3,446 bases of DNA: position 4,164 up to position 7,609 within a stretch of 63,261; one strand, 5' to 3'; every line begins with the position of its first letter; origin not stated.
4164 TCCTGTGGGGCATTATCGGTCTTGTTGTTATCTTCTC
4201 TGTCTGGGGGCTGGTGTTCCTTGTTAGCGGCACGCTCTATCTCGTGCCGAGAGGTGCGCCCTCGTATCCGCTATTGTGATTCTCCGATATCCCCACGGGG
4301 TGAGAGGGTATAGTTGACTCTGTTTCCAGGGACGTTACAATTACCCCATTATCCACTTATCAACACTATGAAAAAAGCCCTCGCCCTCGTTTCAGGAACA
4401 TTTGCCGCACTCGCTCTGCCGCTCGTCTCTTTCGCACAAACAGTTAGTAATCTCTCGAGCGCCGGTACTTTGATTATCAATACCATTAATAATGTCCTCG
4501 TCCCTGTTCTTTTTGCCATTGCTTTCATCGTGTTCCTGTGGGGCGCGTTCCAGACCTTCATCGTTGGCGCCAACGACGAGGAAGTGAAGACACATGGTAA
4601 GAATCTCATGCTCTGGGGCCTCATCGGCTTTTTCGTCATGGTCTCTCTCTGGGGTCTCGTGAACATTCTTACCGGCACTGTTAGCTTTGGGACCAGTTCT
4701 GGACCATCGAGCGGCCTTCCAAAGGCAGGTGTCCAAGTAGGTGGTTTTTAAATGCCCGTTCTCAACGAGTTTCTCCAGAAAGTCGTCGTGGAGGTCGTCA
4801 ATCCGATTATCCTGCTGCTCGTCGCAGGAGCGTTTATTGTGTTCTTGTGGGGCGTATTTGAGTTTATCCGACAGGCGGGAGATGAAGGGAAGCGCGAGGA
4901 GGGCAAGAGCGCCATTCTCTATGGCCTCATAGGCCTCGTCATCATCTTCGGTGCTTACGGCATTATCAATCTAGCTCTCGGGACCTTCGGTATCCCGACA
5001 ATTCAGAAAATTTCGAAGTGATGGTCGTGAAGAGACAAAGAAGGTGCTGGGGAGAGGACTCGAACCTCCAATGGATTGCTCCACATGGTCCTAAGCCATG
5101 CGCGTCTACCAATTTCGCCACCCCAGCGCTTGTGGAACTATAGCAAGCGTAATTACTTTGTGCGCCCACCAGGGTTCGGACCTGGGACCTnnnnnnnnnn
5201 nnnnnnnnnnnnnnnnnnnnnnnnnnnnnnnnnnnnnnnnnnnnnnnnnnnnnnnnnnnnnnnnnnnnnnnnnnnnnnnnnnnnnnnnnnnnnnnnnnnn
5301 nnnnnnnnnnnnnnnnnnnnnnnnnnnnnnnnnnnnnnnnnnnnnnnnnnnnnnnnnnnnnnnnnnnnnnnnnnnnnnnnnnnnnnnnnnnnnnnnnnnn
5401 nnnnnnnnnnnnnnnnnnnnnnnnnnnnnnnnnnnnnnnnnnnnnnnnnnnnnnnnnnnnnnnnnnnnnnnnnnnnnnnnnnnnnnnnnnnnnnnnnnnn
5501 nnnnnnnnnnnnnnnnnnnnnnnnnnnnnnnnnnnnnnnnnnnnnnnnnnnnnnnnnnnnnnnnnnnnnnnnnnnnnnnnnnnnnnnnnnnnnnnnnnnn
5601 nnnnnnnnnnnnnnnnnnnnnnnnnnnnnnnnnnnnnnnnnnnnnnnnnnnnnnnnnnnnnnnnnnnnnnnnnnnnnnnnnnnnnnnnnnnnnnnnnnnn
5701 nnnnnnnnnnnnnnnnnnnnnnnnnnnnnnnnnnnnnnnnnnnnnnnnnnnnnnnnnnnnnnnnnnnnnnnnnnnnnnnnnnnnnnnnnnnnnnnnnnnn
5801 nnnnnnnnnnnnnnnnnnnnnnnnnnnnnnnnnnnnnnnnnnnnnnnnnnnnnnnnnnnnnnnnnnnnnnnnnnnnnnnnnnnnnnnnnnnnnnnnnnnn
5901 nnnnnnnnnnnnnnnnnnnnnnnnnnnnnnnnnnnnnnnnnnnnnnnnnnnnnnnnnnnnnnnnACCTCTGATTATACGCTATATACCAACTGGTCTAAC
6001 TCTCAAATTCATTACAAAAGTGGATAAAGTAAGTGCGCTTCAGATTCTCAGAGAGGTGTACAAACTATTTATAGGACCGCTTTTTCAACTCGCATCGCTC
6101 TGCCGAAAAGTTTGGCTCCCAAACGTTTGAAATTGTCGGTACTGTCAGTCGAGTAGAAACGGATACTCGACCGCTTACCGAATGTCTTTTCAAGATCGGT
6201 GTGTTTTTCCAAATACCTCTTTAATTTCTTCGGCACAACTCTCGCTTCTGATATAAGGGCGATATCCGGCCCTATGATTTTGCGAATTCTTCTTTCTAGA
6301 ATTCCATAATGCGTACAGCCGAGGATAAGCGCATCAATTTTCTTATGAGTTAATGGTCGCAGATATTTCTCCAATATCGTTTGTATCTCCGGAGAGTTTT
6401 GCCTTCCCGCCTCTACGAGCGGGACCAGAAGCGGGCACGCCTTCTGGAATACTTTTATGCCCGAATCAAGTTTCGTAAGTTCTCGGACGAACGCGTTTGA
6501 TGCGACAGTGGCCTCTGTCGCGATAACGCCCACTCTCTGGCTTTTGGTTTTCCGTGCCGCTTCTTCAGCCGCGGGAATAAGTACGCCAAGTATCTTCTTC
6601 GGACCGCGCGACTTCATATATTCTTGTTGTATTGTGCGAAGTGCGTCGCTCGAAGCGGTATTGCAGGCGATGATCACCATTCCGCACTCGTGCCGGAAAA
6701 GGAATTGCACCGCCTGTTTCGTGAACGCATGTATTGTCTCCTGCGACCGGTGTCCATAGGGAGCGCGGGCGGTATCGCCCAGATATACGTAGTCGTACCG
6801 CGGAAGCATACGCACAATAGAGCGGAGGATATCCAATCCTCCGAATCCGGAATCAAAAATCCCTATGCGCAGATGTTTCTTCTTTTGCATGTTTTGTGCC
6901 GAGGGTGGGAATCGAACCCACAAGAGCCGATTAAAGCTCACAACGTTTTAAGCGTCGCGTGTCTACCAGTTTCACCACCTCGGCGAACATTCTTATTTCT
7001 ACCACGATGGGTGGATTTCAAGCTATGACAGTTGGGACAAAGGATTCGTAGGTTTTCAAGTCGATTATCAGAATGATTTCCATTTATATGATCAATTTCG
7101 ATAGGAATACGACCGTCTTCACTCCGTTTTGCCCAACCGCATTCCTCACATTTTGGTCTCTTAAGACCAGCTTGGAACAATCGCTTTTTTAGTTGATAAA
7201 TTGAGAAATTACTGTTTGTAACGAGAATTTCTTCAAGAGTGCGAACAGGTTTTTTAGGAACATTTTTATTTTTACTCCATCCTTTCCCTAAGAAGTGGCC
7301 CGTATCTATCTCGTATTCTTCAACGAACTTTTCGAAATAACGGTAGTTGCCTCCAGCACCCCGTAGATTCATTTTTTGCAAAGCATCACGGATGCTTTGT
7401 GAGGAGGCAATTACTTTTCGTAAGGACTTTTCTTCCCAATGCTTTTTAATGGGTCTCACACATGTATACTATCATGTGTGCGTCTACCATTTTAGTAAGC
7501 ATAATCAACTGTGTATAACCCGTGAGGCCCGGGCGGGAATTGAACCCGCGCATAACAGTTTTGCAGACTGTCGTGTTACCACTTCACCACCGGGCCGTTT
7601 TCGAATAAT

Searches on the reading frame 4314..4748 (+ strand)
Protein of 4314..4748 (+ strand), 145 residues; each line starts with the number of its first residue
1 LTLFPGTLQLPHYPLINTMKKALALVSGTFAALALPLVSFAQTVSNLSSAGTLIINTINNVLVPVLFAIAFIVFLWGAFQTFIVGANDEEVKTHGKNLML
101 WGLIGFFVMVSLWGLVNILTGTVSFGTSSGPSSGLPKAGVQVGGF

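Call 66: search_protein_families(library=pfam, proteins=[window:4314-4748:+], max_evalue=0.00001)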
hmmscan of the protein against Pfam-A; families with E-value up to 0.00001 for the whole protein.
window:4314-4748:+ (145 aa): 1 family
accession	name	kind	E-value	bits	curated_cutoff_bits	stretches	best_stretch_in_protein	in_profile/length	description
PF18895.5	T4SS_pilin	-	2e-09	37.8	26.6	1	52-119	6-71/71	Type IV secretion system pilin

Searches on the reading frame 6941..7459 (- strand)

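Call 66: search_protein_families(library=pfam, proteins=[window:6941-7459:-], max_evalue=0.00001)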
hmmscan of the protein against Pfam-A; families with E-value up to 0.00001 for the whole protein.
window:6941-7459:- (173 aa): 1 family
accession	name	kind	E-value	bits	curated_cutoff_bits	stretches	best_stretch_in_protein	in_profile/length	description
PF13392.12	HNH_3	-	2.7e-07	30.6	24.8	1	114-139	11-38/46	HNH endonuclease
